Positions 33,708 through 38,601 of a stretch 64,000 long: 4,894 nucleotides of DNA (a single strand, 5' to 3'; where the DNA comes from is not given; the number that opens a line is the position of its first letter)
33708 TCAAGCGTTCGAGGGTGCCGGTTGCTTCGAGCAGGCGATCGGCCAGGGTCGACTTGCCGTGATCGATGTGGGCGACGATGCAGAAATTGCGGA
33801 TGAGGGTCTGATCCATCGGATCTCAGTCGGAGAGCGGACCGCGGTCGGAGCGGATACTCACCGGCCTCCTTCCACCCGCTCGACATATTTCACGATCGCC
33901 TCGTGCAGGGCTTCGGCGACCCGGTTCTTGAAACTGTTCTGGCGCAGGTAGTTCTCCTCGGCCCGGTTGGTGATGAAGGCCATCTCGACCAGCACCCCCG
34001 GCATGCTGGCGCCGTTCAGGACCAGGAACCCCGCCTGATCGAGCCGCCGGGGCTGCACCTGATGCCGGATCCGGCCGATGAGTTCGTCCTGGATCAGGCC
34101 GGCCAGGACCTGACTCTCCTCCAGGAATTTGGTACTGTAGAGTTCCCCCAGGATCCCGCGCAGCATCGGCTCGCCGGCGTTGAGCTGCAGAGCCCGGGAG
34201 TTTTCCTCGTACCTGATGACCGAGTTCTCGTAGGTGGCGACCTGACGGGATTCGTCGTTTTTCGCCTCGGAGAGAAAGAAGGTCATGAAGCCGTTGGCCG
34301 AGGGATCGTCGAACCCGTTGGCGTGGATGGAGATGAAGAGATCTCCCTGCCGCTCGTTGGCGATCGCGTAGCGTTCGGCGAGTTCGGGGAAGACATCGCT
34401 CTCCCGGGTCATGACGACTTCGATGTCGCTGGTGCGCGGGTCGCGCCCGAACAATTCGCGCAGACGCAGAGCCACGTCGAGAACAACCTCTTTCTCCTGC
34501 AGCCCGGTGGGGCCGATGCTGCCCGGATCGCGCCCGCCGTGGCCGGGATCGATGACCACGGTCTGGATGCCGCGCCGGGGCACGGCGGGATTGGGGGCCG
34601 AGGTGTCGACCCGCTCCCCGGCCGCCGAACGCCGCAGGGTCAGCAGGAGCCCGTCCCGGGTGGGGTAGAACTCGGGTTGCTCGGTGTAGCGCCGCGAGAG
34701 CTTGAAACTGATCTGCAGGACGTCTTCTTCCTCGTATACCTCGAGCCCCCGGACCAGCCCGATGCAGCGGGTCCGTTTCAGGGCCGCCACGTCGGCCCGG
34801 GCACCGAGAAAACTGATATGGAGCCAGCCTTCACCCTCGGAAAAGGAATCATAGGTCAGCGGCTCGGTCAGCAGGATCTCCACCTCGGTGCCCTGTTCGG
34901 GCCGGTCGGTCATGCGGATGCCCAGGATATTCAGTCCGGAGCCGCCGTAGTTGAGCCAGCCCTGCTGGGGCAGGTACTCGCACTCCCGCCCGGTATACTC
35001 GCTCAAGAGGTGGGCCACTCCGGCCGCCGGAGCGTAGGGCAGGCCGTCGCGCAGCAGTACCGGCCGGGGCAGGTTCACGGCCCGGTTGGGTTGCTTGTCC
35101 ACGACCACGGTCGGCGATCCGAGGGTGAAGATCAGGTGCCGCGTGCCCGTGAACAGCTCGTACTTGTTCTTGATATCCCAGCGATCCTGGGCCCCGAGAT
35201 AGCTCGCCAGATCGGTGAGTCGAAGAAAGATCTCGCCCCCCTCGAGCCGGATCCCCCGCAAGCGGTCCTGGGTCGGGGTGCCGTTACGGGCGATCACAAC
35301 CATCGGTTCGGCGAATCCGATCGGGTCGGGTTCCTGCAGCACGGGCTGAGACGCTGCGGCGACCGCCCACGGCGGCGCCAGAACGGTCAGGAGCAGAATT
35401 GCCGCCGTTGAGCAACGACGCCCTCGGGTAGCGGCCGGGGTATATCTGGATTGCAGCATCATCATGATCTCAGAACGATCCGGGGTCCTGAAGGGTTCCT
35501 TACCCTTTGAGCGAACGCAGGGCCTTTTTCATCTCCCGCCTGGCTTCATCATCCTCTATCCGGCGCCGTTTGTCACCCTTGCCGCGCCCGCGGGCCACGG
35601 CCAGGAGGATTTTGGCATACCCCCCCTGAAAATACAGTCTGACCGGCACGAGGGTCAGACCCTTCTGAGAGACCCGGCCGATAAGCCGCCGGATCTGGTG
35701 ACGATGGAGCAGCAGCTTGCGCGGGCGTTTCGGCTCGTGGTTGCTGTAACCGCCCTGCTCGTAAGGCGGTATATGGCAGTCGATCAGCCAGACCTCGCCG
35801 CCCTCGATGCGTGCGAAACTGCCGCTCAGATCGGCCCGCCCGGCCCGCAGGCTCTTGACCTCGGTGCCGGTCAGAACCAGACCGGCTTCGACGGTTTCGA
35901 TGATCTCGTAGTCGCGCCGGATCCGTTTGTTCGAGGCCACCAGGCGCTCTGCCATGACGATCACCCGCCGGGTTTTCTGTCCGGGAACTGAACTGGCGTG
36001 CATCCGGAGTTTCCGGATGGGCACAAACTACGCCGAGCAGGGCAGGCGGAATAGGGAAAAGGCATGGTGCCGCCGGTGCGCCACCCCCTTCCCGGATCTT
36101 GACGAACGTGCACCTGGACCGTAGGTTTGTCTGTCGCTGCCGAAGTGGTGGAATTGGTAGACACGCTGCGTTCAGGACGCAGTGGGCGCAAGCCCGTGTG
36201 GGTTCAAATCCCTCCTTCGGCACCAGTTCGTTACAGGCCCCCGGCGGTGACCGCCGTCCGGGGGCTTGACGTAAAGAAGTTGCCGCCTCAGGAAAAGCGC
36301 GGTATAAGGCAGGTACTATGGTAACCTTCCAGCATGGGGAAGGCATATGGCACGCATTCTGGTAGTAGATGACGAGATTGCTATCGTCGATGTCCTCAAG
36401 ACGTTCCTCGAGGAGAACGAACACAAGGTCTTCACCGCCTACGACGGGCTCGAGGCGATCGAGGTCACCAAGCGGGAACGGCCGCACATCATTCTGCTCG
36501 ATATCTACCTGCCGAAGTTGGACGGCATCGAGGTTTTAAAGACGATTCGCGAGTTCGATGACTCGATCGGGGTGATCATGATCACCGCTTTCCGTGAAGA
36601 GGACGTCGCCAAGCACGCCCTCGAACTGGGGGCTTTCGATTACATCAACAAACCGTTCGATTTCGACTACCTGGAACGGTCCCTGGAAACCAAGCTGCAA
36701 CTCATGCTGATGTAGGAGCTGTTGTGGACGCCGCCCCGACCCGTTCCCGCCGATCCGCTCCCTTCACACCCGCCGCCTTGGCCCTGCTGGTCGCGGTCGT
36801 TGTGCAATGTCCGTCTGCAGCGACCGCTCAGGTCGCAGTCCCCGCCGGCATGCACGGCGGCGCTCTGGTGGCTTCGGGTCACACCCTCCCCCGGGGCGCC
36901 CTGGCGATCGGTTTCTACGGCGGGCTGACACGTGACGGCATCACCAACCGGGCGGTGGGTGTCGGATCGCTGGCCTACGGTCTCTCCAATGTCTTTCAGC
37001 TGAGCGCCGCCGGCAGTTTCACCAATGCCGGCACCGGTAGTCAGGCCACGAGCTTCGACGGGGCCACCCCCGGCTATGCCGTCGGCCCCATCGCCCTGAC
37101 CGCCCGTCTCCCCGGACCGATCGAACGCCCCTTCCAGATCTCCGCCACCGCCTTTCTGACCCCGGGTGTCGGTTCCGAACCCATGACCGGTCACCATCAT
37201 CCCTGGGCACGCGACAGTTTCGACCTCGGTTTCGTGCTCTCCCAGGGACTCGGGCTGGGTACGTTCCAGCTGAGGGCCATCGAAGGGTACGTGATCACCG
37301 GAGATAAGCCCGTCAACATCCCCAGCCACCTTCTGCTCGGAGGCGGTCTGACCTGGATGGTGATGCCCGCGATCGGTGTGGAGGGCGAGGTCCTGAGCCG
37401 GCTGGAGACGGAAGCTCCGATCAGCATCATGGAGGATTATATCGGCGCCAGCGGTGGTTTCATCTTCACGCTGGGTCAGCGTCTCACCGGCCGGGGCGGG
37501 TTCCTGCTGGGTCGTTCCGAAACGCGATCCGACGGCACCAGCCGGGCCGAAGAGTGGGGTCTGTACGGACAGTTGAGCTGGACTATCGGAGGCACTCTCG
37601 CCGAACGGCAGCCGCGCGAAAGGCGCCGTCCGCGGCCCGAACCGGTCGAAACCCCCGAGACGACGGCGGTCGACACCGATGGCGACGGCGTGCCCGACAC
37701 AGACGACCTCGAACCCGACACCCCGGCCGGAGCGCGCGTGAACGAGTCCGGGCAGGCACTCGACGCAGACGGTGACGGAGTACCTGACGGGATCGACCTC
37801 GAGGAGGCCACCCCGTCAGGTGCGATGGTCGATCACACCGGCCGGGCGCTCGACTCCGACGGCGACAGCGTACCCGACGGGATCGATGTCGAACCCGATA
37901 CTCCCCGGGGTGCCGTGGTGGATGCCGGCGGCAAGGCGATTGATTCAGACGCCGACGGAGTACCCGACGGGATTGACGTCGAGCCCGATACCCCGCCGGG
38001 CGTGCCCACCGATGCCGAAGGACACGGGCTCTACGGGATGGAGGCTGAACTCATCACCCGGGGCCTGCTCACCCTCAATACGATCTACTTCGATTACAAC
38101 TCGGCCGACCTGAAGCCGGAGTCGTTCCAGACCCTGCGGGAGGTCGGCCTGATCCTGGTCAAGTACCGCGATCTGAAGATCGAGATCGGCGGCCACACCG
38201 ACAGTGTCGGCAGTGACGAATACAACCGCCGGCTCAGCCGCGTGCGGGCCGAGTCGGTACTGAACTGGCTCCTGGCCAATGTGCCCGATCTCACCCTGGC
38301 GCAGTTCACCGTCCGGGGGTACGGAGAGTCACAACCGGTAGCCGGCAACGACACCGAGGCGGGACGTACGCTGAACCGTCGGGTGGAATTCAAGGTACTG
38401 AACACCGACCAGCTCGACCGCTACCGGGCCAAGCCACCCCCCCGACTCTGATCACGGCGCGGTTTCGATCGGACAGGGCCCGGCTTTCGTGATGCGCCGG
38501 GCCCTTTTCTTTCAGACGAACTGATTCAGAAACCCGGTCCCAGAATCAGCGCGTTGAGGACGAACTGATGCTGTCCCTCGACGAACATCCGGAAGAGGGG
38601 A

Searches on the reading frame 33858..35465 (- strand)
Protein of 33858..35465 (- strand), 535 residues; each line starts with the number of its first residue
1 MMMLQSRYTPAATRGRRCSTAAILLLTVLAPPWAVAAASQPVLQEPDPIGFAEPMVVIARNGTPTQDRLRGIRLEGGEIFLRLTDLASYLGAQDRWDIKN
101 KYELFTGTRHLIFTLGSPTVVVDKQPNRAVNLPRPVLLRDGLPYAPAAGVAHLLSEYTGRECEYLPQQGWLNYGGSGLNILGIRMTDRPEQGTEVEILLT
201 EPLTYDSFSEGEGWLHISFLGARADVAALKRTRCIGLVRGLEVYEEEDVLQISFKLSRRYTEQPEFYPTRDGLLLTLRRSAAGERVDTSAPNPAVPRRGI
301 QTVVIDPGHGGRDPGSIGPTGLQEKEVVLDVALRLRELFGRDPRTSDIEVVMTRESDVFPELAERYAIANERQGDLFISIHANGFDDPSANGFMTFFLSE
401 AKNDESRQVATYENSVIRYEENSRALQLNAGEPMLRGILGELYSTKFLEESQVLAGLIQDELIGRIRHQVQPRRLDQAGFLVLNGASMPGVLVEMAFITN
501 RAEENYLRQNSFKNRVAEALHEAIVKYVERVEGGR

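Call 84: search_protein_families(library=pfam, proteins=[window:33858-35465:-], max_evalue=0.00001)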
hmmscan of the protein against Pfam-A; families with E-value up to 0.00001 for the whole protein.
window:33858-35465:- (535 aa): 1 family
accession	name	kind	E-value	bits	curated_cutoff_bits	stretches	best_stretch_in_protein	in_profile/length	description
PF01520.23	Amidase_3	-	5.7e-47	160.4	27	1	303-525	1-173/174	N-acetylmuramoyl-L-alanine amidase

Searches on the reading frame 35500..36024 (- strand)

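Call 84: search_protein_families(library=pfam, proteins=[window:35500-36024:-], max_evalue=0.00001)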
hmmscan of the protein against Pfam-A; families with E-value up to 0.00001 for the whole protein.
window:35500-36024:- (174 aa): 1 family
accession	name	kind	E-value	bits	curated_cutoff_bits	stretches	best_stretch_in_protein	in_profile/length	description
PF01668.23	SmpB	-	7.8e-54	181.9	27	1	29-170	1-142/143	SmpB protein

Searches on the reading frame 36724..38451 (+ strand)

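Call 6: search_protein_families(library=pfam, proteins=[window:36724-38451:+])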
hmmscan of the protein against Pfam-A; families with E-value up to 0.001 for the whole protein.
window:36724-38451:+ (575 aa): 1 family
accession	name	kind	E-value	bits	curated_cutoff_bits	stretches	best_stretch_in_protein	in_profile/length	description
PF00691.25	OmpA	-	2.4e-17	63.5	27.2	1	455-552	1-98/98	OmpA family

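Call 7: search_protein_families(library=ncbifam, proteins=[window:36724-38451:+])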
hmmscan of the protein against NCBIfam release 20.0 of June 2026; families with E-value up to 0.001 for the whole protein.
window:36724-38451:+ (575 aa): 38 families (the best 25 are shown)
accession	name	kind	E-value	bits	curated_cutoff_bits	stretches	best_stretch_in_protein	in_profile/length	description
NF053612.1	anchor_PA1041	equivalog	3.8e-38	131.8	250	1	407-558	77-235/236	PA1041 family peptidoglycan-binding anchor lipoprotein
NF033763.1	exchanger_TraB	exception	5.6e-33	113.7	700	1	375-561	321-500/522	outer membrane exchange protein TraB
NF053611.1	YiaD_Gzip_OmpA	equivalog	3.3e-32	111.9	175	1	452-558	102-206/206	YiaD family glycine zipper/OmpA-like lipoprotein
NF053613.1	OMP_toxin_LptF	equivalog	3.6e-23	82.5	400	1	439-563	127-250/256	lipotoxin F family OmpA-related lipoprotein LptF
NF053585.1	OMP_LP_YfiB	equivalog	5.1e-23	81.7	128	1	452-555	56-157/163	outer membrane lipoprotein YfiB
NF053607.1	CHU_0125_OmpA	equivalog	7.7e-22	77.5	620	1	448-560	527-638/639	CHU_0125 family OmpA-like outer membrane integrity protein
NF045787.1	OmpABordt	equivalog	2.3e-20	73.1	200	1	454-561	87-192/194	outer membrane protein OmpA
NF007804.1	PRK10510.1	equivalog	9.2e-19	67.7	307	1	452-557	112-215/219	OmpA family lipoprotein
NF005831.1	PRK07734.1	equivalog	9.7e-18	64.8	301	1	440-559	125-249/250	flagellar motor protein MotB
TIGR02802.1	Pal_lipo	equivalog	5.1e-17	61.9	125.35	1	453-557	1-103/104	peptidoglycan-associated lipoprotein Pal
NF052230.1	T9SS_PorE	exception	6.1e-17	61.1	600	1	451-538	514-599/648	PorE family type IX secretion system protein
NF038224.1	OmpA_like_CmpA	equivalog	1.6e-16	60.6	300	1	454-562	112-218/233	C-OmpA-like family protein CmpA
NF045788.1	Omp38Acinit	equivalog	5e-16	58.7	500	1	439-554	228-342/354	outer membrane protein Omp38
NF006541.1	PRK09038.1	equivalog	9e-15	55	283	1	453-559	142-249/253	flagellar motor protein MotD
NF006508.0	PRK08944.1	subfamily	1.3e-14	54.2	259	1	456-562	183-291/304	MotB family protein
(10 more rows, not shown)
